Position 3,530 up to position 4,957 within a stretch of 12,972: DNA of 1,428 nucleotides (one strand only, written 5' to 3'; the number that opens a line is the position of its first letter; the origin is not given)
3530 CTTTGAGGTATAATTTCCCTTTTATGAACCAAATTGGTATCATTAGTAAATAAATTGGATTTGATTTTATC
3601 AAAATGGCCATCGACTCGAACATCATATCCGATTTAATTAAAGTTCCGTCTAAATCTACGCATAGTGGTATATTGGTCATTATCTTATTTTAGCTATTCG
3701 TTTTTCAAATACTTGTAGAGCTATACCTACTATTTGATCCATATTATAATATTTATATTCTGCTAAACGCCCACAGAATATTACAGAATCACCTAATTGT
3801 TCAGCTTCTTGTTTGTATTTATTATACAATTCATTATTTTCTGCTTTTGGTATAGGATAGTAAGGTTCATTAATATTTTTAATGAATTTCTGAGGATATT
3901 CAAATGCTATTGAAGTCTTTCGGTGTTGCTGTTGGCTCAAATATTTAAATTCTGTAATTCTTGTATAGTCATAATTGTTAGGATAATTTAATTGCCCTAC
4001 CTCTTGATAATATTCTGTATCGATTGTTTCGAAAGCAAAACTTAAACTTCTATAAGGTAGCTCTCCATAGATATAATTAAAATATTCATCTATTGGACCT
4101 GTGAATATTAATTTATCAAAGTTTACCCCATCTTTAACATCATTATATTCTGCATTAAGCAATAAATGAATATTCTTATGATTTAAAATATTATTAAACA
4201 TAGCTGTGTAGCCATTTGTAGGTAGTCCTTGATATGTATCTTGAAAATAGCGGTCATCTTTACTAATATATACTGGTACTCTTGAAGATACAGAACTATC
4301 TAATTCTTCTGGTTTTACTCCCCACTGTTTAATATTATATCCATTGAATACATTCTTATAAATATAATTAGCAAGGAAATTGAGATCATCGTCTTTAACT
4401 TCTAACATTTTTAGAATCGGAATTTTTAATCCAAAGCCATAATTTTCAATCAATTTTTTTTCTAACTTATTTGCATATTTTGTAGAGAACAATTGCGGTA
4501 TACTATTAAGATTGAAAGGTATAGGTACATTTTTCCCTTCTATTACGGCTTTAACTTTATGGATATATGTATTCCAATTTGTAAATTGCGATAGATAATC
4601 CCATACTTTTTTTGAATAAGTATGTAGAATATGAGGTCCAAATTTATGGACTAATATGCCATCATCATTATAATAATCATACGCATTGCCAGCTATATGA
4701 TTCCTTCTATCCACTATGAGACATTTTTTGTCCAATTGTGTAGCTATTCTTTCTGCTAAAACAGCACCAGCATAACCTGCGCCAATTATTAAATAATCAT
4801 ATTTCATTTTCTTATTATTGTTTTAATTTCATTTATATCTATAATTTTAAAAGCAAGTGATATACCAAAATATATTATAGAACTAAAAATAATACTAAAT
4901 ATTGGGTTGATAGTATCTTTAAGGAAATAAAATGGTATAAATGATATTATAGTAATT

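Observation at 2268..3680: HAD phosphatase fused to the DPPR-synthase-like UbiA prenyltransferase, so two consecutive pathway steps sit on one polypeptide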

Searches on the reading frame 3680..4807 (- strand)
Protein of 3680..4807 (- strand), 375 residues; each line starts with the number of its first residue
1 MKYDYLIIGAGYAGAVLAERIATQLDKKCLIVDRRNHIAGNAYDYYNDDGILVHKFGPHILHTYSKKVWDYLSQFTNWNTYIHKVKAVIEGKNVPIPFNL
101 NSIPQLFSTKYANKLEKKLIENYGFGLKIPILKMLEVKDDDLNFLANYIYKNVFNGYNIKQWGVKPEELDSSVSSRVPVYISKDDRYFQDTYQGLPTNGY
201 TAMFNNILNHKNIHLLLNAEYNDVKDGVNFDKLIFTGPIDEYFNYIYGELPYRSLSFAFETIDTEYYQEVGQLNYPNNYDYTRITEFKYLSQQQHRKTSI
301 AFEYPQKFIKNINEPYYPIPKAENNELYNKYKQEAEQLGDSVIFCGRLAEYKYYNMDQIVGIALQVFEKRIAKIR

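Call 3: search_protein_families(library=pfam, proteins=[window:3680-4807:-], max_evalue=0.01)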
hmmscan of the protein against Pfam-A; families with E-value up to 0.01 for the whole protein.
window:3680-4807:- (375 aa): 2 families
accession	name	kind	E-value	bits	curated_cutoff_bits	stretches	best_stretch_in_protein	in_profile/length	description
PF03275.19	GLF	-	1e-74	251.1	26.3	1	153-353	2-203/203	UDP-galactopyranose mutase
PF13450.12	NAD_binding_8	-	2.1e-16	60.4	21.9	1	7-75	1-68/68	NAD(P)-binding Rossmann-like domain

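Call 4: search_protein_families(library=ncbifam, proteins=[window:3680-4807:-], max_evalue=0.01)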
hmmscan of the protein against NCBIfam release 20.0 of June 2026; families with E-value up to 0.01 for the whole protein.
window:3680-4807:- (375 aa): 5 families
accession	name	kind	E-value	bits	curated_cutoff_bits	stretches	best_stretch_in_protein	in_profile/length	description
TIGR00031.1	UDP-GALP_mutase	equivalog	1.1e-127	426.1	303.75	1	2-371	1-377/378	UDP-galactopyranose mutase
NF005547.0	PRK07208.1-3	equivalog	4.7e-07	28.9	380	1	4-173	6-175/465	hypothetical protein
NF002550.0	PRK02106.1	subfamily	3.5e-05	22.5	605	1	1-33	4-36/563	choline dehydrogenase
NF008519.0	PRK11445.1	equivalog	0.00047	19.5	303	1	2-43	3-42/355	FAD-binding protein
NF005546.0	PRK07208.1-2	equivalog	0.0013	17.4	418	0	5-74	7-74/527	hypothetical protein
